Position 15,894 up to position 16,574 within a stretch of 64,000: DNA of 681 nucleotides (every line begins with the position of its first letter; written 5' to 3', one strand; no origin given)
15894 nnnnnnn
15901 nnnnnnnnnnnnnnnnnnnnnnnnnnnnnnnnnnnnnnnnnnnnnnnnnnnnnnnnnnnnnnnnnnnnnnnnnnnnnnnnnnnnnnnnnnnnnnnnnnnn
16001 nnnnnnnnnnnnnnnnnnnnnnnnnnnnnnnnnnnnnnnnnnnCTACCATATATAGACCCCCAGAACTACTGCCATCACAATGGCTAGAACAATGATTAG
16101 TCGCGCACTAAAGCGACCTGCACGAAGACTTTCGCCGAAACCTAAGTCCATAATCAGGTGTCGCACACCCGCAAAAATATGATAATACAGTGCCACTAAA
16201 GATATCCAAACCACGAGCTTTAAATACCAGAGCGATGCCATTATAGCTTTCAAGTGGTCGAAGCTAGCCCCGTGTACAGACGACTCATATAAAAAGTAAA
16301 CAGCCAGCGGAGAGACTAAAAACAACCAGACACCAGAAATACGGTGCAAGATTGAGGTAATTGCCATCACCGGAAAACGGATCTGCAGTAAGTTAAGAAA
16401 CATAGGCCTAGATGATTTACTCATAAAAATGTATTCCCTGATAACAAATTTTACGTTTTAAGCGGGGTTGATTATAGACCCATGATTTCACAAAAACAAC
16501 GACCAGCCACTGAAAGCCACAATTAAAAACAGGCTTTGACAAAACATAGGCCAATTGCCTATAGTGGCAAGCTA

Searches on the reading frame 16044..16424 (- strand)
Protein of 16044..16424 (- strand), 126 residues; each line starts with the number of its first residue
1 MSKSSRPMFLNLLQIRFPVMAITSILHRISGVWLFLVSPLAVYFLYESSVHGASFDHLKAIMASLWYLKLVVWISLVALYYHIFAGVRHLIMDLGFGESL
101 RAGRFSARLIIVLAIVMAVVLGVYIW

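Call 30: search_protein_families(library=ncbifam, proteins=[window:16044-16424:-], max_evalue=0.00001)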
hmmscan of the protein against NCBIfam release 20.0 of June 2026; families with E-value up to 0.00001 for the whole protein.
window:16044-16424:- (126 aa): 2 families
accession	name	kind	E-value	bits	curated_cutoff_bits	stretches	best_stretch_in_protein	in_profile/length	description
TIGR02970.1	succ_dehyd_cytB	equivalog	2.2e-33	115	52.3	1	5-123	2-119/120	succinate dehydrogenase, cytochrome b556 subunit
NF007021.0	PRK09487.1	equivalog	1.4e-28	99.5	180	1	3-126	6-129/129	succinate dehydrogenase cytochrome b556 subunit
